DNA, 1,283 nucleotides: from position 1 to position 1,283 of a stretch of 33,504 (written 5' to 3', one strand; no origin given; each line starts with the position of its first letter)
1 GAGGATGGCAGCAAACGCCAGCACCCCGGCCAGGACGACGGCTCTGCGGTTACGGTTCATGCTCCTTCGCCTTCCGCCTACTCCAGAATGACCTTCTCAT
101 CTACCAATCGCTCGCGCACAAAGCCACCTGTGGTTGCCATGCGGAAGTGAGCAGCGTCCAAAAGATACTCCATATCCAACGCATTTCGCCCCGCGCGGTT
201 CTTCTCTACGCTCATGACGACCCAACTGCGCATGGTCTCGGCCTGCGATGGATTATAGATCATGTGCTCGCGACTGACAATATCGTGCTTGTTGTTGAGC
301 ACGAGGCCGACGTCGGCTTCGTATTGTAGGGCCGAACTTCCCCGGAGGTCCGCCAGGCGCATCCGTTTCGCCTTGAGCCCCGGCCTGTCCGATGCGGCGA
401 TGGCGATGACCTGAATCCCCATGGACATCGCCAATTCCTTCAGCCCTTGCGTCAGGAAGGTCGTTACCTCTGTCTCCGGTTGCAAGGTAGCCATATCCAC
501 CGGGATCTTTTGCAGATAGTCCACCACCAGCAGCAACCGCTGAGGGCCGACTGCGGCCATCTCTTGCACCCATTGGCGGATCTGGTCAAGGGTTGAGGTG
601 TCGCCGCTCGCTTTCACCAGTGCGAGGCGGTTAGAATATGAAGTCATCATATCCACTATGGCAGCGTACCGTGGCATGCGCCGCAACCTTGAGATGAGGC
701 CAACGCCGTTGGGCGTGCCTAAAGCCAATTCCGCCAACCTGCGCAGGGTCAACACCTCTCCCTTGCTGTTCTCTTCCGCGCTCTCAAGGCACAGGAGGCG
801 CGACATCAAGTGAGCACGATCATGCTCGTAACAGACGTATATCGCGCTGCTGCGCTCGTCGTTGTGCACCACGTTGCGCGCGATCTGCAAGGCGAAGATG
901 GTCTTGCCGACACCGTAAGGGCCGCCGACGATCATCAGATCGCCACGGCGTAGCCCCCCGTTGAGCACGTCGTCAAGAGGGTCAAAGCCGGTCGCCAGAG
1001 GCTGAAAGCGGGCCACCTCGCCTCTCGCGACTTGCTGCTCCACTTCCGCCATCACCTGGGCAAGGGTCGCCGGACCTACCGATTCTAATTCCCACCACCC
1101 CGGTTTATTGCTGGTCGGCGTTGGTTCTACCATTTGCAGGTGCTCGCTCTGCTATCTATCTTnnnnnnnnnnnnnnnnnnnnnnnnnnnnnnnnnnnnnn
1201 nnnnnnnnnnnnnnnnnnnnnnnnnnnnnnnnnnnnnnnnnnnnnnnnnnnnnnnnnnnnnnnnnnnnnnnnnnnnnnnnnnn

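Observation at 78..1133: A third, RecA-fold (DnaB-C/KaiC-like) ATPase wired into a bacterial Tad pilus operon directly after cpaF: an ArlH/FlaH-like partner?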

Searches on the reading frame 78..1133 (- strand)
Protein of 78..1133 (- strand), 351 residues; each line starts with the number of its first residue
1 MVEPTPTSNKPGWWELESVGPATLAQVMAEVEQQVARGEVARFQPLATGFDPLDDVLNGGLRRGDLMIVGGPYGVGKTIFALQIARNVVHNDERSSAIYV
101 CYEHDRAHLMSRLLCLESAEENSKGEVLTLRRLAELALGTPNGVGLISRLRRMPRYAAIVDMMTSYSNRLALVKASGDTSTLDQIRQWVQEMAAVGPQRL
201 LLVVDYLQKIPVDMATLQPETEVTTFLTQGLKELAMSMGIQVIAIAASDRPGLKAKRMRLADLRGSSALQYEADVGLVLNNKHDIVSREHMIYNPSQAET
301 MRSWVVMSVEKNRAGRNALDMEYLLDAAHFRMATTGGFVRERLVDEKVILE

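Call 3: search_protein_families(library=pfam, proteins=[window:78-1133:-], max_evalue=0.01)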
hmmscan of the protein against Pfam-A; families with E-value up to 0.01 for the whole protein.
window:78-1133:- (351 aa): 7 families
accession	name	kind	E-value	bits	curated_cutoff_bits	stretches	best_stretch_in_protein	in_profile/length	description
PF03796.21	DnaB_C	-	8.7e-26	91.3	27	1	46-317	2-239/255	DnaB-like helicase C terminal domain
PF06745.19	ATPase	-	4.8e-08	33.1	26.6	1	47-112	2-66/231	KaiC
PF13481.12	AAA_25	-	2e-07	31.3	27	1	46-209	15-154/195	AAA domain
PF05729.18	NACHT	-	0.003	17.8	26.7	0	66-93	2-29/167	NACHT domain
PF13191.12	AAA_16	-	0.0079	17.1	32.6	0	61-211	19-145/167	AAA ATPase domain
PF20307.4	divDNAB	-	0.0082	15.3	26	0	24-210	40-212/356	Divergent DnaB-like ATPase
PF07088.17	GvpD_P-loop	-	0.0089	16.4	24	0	63-247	9-155/189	GvpD gas vesicle protein, P-loop domain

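Call 4: search_protein_families(library=ncbifam, proteins=[window:78-1133:-], max_evalue=0.01)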
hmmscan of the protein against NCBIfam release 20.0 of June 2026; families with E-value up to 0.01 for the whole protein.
window:78-1133:- (351 aa): 28 families (the best 25 are shown)
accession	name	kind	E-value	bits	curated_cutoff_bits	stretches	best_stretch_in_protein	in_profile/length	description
TIGR00665.1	DnaB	equivalog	1.3e-24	86.9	385.25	2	23-122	157-252/435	replicative DNA helicase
TIGR03600.1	phage_DnaB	exception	7.5e-23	81.2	498.65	1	23-315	156-412/421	phage replicative helicase, DnaB family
NF005852.0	PRK07773.1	equivalog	1.1e-18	66.9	780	2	23-119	179-271/886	replicative DNA helicase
NF004384.0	PRK05748.1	equivalog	3.6e-18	65.4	525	2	24-119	166-257/452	replicative DNA helicase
NF006306.0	PRK08506.1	equivalog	9.3e-16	57.5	596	2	157-279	262-384/472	replicative DNA helicase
NF040583.1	dnaB_SPI-7_type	exception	1.1e-14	54.3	655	1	23-279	156-389/434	SPI-7-type island replicative DNA helicase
NF006606.0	PRK09165.1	equivalog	3.3e-14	52.4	540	1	38-279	192-425/497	replicative DNA helicase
NF005424.0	PRK07004.1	equivalog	4.1e-13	48.7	834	2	185-280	311-407/460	replicative DNA helicase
NF006443.0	PRK08760.1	equivalog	4.7e-12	45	741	2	201-278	342-420/476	replicative DNA helicase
NF004109.0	PRK05595.1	equivalog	3e-11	42.7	737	2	44-118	182-254/444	replicative DNA helicase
TIGR03881.1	KaiC_arch_4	hypoth_equivalog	5.6e-10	39.3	247.8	1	46-112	3-67/231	KaiC domain-containing protein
NF005240.0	PRK06749.1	subfamily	4.8e-09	35.5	686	2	42-112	165-232/428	replicative DNA helicase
NF004629.0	PRK05973.1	equivalog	1.8e-08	33.7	156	1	58-123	58-121/237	DNA helicase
NF006458.0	PRK08840.1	equivalog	3.5e-08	32.6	884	1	46-118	200-270/464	replicative DNA helicase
TIGR00416.1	sms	equivalog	1.1e-07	30.9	403.05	1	34-120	67-148/454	DNA repair protein RadA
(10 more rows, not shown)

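Call 6: find_homologous_proteins(query=window:78-1133:-, max_evalue=0.001)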
Query window:78-1133:- (351 aa): 953 proteins with E <= 0.001 among 8000 candidates; the best 120 are listed.
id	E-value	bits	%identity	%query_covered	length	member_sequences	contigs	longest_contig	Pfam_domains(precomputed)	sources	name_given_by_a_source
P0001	5.7e-227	770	100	100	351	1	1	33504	PF06745.20,PF03796.22,PF13481.13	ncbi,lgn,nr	ncbi:MAG: AAA family ATPase [Anaerolineae bacterium]|nr:AAA family ATPase [Anaerolineae bacterium]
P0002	3.9e-212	721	93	100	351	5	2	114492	PF06745.20,PF03796.22,PF13481.13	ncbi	-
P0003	1.2e-173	595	78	97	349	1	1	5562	PF06745.20,PF03796.22,PF13481.13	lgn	-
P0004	7.0e-172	589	76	99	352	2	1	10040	PF06745.20,PF03796.22,PF13481.13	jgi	-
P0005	6.5e-171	586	78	96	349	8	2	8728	PF06745.20,PF03796.22,PF13481.13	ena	-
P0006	4.5e-169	580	74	100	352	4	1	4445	PF06745.20,PF03796.22,PF13481.13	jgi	-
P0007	1.9e-168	578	78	96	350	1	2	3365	PF06745.20,PF03796.22,PF13481.13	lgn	-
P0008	5.7e-163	560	73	100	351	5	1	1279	PF06745.20,PF03796.22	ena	-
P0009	2.3e-162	558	72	100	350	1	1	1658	PF06745.20,PF03796.22,PF13481.13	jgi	jgi:replicative DNA helicase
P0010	4.8e-162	557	71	100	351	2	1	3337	PF06745.20,PF03796.22,PF13481.13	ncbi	-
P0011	1.2e-161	556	73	99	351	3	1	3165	PF06745.20,PF03796.22,PF13481.13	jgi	-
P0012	1.3e-161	555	72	100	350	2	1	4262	PF06745.20,PF03796.22,PF13481.13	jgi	-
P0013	1.9e-161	555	71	100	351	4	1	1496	PF06745.20,PF03796.22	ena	-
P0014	8.1e-161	553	71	100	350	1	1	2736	PF06745.20,PF03796.22,PF13481.13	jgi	jgi:replicative DNA helicase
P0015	6.5e-160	550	72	100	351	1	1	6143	PF06745.20,PF03796.22,PF13481.13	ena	-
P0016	7.2e-160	550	69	100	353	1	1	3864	PF06745.20,PF03796.22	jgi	jgi:replicative DNA helicase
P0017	5.1e-159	547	71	100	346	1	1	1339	PF06745.20,PF03796.22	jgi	jgi:replicative DNA helicase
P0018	7.8e-159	546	72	96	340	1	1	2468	PF06745.20,PF03796.22,PF13481.13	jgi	jgi:replicative DNA helicase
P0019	1.3e-158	546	71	100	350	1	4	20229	PF06745.20,PF03796.22,PF13481.13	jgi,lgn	jgi:replicative DNA helicase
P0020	5.9e-158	543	70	100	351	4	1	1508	PF06745.20,PF03796.22,PF13481.13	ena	-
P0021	6.0e-158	543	73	97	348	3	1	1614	PF06745.20,PF03796.22,PF13481.13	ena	-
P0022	1.3e-157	542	71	100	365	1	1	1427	PF06745.20,PF03796.22,PF13481.13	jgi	jgi:replicative DNA helicase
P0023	1.7e-157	542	71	100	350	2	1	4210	PF06745.20,PF03796.22,PF13481.13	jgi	jgi:replicative DNA helicase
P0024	1.9e-157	542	72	96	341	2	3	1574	PF06745.20,PF03796.22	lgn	-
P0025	2.2e-157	541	71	99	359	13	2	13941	PF06745.20,PF03796.22,PF13481.13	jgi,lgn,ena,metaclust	metaclust:\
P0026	2.4e-157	541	69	100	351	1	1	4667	PF06745.20,PF03796.22,PF13481.13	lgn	-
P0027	3.3e-157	541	72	99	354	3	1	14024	PF06745.20,PF03796.22,PF13481.13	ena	-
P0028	3.3e-156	538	70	100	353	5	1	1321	PF03796.22,PF13481.13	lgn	-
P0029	3.8e-156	537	73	94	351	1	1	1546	PF06745.20,PF03796.22,PF13481.13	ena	-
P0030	6.8e-156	537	70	96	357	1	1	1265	PF06745.20,PF03796.22,PF13481.13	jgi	jgi:replicative DNA helicase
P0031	1.2e-155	536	68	100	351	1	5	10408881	PF06745.20,PF03796.22,PF13481.13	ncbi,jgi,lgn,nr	ncbi:MAG: DnaB helicase C-terminal domain-containing protein [Ardenticatenaceae bacterium]|nr:DnaB h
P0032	1.3e-155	536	69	100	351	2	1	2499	PF06745.20,PF03796.22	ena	-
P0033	4.1e-155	534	71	96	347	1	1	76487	PF06745.20,PF03796.22,PF13481.13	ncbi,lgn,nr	ncbi:MAG TPA: AAA family ATPase [Caldilineae bacterium]|nr:AAA family ATPase [Caldilineae bacterium]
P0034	6.2e-155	533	69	100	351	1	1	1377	PF06745.20,PF03796.22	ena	-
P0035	8.6e-155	533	72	96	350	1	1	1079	PF06745.20,PF03796.22,PF13481.13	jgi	jgi:replicative DNA helicase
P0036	1.4e-154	532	71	96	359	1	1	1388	PF06745.20,PF03796.22,PF13481.13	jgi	jgi:replicative DNA helicase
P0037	1.8e-154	532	69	96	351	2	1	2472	PF06745.20,PF03796.22,PF13481.13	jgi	jgi:replicative DNA helicase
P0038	2.0e-154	532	69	100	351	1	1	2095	PF06745.20,PF03796.22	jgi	-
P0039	2.3e-154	532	71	96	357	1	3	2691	PF06745.20,PF03796.22,PF13481.13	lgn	-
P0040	2.4e-154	532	71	96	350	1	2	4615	PF06745.20,PF03796.22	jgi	-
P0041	2.9e-154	531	72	95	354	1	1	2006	PF06745.20,PF03796.22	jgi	jgi:replicative DNA helicase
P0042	5.6e-154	530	68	99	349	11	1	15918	PF06745.20,PF03796.22,PF13481.13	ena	-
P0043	1.5e-153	529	70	95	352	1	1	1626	PF06745.20,PF03796.22,PF13481.13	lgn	-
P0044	1.6e-153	529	68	100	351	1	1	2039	PF06745.20,PF03796.22,PF13481.13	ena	-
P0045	2.6e-153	528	69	96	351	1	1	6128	PF06745.20,PF03796.22,PF13481.13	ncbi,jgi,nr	ncbi:MAG: AAA family ATPase [Anaerolineae bacterium]|jgi:replicative DNA helicase|nr:AAA family ATPa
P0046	6.0e-153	527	71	95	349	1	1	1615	PF06745.20,PF03796.22,PF13481.13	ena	-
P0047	6.9e-153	527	69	96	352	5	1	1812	PF06745.20,PF03796.22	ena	-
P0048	7.4e-153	527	70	95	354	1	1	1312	PF06745.20,PF03796.22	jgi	-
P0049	8.1e-153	526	70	96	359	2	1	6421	PF06745.20,PF03796.22,PF13481.13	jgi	jgi:replicative DNA helicase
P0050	1.2e-152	526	69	96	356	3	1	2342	PF06745.20,PF03796.22,PF13481.13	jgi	jgi:replicative DNA helicase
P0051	1.4e-152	526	71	95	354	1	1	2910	PF03796.22,PF13481.13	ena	-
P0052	1.5e-152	526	69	96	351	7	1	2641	PF06745.20,PF03796.22,PF13481.13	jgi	jgi:replicative DNA helicase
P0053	2.6e-152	525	70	95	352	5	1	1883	PF06745.20,PF03796.22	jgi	jgi:replicative DNA helicase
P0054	3.9e-152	524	70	96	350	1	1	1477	PF06745.20,PF03796.22,PF13481.13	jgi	jgi:replicative DNA helicase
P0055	4.4e-152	524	68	96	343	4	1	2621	PF03796.22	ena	-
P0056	6.3e-152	524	70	96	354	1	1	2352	PF06745.20,PF03796.22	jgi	jgi:replicative DNA helicase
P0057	8.0e-152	523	69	100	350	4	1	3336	PF06745.20,PF03796.22,PF13481.13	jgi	-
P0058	1.2e-151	523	71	96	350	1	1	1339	PF06745.20,PF03796.22,PF13481.13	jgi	jgi:replicative DNA helicase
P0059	1.3e-151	523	69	96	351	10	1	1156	PF06745.20,PF03796.22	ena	-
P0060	1.7e-151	522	69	96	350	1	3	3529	PF06745.20,PF03796.22,PF13481.13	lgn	-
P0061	2.4e-151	522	68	99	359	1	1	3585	PF06745.20,PF03796.22,PF13481.13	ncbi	-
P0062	4.6e-151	521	68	96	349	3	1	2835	PF06745.20,PF03796.22,PF13481.13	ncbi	-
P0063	4.9e-151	521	68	96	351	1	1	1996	PF06745.20,PF03796.22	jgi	-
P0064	5.2e-151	521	68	98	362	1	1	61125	PF06745.20,PF03796.22,PF13481.13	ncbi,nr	ncbi:MAG: DnaB-like helicase C-terminal domain-containing protein [Chloroflexota bacterium]|nr:DnaB-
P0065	1.1e-150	519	67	99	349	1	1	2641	PF06745.20,PF03796.22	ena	-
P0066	1.1e-150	519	70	95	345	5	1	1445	PF06745.20,PF03796.22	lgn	-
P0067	1.1e-150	519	66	98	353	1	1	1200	PF06745.20,PF03796.22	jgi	jgi:replicative DNA helicase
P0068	1.2e-150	519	71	96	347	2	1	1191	PF06745.20,PF03796.22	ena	-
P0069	1.3e-150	519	69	96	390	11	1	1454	PF06745.20,PF03796.22,PF13481.13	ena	-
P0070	2.2e-150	518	68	96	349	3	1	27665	PF06745.20,PF03796.22,PF13481.13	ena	-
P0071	2.6e-150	518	68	96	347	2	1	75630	PF03796.22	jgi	jgi:replicative DNA helicase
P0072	3.1e-150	518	68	96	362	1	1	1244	PF06745.20,PF03796.22,PF13481.13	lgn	-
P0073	5.4e-150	517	67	99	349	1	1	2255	PF06745.20,PF03796.22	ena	-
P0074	8.1e-150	517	68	96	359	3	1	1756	PF06745.20,PF03796.22,PF13481.13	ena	-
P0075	8.6e-150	517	69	96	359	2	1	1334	PF06745.20,PF03796.22,PF13481.13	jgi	jgi:replicative DNA helicase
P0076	1.0e-149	516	70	95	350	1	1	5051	PF06745.20,PF03796.22,PF13481.13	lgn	-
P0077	1.3e-149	516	69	95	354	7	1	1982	PF06745.20,PF03796.22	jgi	jgi:replicative DNA helicase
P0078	1.4e-149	516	70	96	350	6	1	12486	PF06745.20,PF03796.22,PF13481.13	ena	-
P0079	1.8e-149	515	68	96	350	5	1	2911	PF06745.20,PF03796.22,PF13481.13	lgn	-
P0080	2.0e-149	515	65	99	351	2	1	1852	PF06745.20,PF03796.22,PF13481.13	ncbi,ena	-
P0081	3.6e-149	514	69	96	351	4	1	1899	PF06745.20,PF03796.22,PF13481.13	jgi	jgi:replicative DNA helicase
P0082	4.8e-149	514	68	96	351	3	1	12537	PF06745.20,PF03796.22,PF13481.13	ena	-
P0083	5.8e-149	514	67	95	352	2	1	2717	PF06745.20,PF03796.22,PF13481.13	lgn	-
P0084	6.8e-149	514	67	100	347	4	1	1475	PF06745.20,PF03796.22,PF13481.13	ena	-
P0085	7.1e-149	514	66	100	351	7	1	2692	PF06745.20,PF03796.22,PF13481.13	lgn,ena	-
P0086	8.5e-149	513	70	96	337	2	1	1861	PF06745.20,PF03796.22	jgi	jgi:replicative DNA helicase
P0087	8.9e-149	513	67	100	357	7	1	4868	PF06745.20,PF03796.22,PF13481.13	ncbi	-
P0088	1.0e-148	513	66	98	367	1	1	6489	PF06745.20,PF03796.22,PF13481.13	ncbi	-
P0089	1.2e-148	513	70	95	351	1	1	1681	PF06745.20,PF03796.22,PF13481.13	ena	-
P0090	1.2e-148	513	67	98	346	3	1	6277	PF06745.20,PF03796.22,PF13481.13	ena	-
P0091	1.2e-148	513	72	92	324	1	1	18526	PF06745.20,PF03796.22,PF13481.13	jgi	-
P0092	1.2e-148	513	67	99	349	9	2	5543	PF06745.20,PF03796.22,PF13481.13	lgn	-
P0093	1.3e-148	513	66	99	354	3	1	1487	PF06745.20,PF03796.22,PF13481.13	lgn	-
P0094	2.7e-148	512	67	100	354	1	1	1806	PF06745.20,PF03796.22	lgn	-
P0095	3.7e-148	511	71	93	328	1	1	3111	PF06745.20,PF03796.22,PF13481.13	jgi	jgi:replicative DNA helicase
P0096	4.5e-148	511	67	100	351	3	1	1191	PF06745.20,PF03796.22,PF13481.13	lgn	-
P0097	4.6e-148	511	67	96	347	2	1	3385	PF06745.20,PF03796.22,PF13481.13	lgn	-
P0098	5.3e-148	511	66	99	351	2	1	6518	PF06745.20,PF03796.22,PF13481.13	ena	-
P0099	6.1e-148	510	70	94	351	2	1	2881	PF06745.20,PF03796.22,PF13481.13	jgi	-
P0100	6.4e-148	510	67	98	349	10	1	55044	PF06745.20,PF03796.22,PF13481.13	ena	-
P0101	6.6e-148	510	67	96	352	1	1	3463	PF06745.20,PF03796.22,PF13481.13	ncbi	-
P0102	1.2e-147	510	67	100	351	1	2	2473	PF06745.20,PF03796.22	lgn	-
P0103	2.0e-147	509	66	99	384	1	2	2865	PF06745.20,PF03796.22,PF13481.13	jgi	-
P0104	2.0e-147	509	69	95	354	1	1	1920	PF06745.20,PF03796.22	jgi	jgi:replicative DNA helicase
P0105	2.6e-147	508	67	100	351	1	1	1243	PF06745.20,PF03796.22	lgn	-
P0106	2.9e-147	508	70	95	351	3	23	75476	PF06745.20,PF03796.22,PF13481.13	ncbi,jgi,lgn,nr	ncbi:MAG TPA: AAA family ATPase [Chloroflexi bacterium]|jgi:replicative DNA helicase|nr:AAA family A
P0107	3.3e-147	508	69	95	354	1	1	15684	PF06745.20,PF03796.22,PF13481.13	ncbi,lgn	-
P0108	4.9e-147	507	66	100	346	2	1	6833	PF06745.20,PF03796.22,PF13481.13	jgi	jgi:replicative DNA helicase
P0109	5.5e-147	507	66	97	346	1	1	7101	PF06745.20,PF03796.22,PF13481.13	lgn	-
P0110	9.7e-147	506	67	96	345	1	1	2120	PF06745.20,PF03796.22,PF13481.13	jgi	jgi:replicative DNA helicase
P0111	1.1e-146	506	64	100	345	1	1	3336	PF06745.20,PF03796.22,PF13481.13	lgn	-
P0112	1.2e-146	506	67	96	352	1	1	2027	PF06745.20,PF03796.22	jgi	jgi:replicative DNA helicase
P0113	1.6e-146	506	64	99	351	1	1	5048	PF06745.20,PF03796.22,PF13481.13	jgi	jgi:replicative DNA helicase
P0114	1.7e-146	506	67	96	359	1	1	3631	PF06745.20,PF03796.22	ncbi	-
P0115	2.1e-146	505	65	99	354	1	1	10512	PF06745.20,PF03796.22,PF13481.13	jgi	-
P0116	2.3e-146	505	67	96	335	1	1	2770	PF06745.20,PF03796.22,PF13481.13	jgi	-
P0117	2.5e-146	505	67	99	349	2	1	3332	PF06745.20,PF03796.22,PF13481.13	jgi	jgi:replicative DNA helicase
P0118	4.2e-146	504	67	98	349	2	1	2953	PF06745.20,PF03796.22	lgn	-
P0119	1.0e-145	503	67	96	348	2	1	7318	PF06745.20,PF03796.22,PF13481.13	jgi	-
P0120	1.3e-145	503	66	98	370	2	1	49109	PF06745.20,PF03796.22,PF13481.13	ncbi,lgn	-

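Call 8: find_encoding_contigs(protein=P0031, flank=10000, max_places=3)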
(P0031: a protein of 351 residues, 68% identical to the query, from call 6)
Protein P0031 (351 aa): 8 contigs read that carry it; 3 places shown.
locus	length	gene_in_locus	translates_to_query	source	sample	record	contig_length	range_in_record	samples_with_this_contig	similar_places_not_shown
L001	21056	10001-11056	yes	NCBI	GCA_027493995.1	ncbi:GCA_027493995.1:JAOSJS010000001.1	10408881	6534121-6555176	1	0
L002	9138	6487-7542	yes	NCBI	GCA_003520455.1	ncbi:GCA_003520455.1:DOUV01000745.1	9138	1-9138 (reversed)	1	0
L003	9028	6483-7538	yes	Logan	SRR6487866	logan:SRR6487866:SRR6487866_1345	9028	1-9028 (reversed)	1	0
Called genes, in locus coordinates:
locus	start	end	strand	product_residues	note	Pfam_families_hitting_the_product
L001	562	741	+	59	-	PF04964:Flp_Fap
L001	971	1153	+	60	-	PF04964:Flp_Fap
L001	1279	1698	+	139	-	PF07811:TadE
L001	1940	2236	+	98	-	PF18902:DUF5658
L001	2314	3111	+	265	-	PF08666:SAF (weak), PF16976:RcpC (weak)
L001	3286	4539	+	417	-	PF00072:Response_reg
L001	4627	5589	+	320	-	PF00482:T2SSF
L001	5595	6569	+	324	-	PF00482:T2SSF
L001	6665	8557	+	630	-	-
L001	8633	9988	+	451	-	PF00437:T2SSE, PF27713:UCP018868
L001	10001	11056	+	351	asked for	PF13481:AAA_25, PF03796:DnaB_C, PF06745:ATPase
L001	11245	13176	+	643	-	-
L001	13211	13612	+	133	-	PF07811:TadE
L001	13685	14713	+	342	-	PF07811:TadE (weak), PF13400:Tad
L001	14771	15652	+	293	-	PF13243:SQHop_cyclase_C (faint), PF13249:SQHop_cyclase_N (faint)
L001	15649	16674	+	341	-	PF04015:DUF362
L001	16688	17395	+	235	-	PF01478:Peptidase_A24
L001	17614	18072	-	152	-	-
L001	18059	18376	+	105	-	-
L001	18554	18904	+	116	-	PF02643:DUF192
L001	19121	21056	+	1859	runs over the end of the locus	PF00082:Peptidase_S8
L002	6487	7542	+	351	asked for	PF13481:AAA_25, PF03796:DnaB_C, PF06745:ATPase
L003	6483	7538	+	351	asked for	PF13481:AAA_25, PF03796:DnaB_C, PF06745:ATPase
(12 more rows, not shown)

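Call 9: find_encoding_contigs(protein=P0002, flank=10000, max_places=2)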
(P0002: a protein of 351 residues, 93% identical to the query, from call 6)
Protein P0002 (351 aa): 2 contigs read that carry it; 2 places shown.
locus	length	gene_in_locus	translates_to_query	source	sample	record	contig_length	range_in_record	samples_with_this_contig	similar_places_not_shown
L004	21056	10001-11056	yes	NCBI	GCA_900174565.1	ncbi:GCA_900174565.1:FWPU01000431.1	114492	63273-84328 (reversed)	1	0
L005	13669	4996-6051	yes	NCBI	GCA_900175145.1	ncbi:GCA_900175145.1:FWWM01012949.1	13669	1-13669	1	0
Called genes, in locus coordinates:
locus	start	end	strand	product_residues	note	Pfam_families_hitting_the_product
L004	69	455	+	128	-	PF07811:TadE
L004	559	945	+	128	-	PF07811:TadE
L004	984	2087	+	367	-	PF13400:Tad, PF00092:VWA, PF13519:VWA_2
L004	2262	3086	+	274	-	PF08666:SAF, PF13144:ChapFlgA (weak)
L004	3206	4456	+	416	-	PF00072:Response_reg (weak), PF01656:CbiA (weak)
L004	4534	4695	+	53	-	-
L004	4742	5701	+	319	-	PF00482:T2SSF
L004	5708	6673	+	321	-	PF00482:T2SSF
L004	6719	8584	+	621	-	PF07719:TPR_2 (faint), PF13174:TPR_6 (faint), PF13428:TPR_14 (faint), PF07676:PD40, PF26549:Tricorn_N, PF26550:Tricorn_2nd (weak), PF26549:Tricorn_N, PF07676:PD40, +5 more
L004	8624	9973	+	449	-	PF00437:T2SSE, PF27713:UCP018868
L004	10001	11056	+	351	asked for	PF13481:AAA_25, PF03796:DnaB_C, PF06745:ATPase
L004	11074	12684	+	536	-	PF01839:FG-GAP, PF14312:FG-GAP_2 (faint), PF01839:FG-GAP, PF13517:FG-GAP_3 (weak), PF01839:FG-GAP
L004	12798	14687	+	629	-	PF08378:NERD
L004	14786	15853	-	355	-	PF14486:DUF4432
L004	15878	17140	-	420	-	PF00294:PfkB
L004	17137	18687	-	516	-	PF00370:FGGY_N, PF02782:FGGY_C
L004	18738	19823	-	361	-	PF01208:URO-D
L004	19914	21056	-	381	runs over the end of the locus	PF01208:URO-D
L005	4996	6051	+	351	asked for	PF13481:AAA_25, PF03796:DnaB_C, PF06745:ATPase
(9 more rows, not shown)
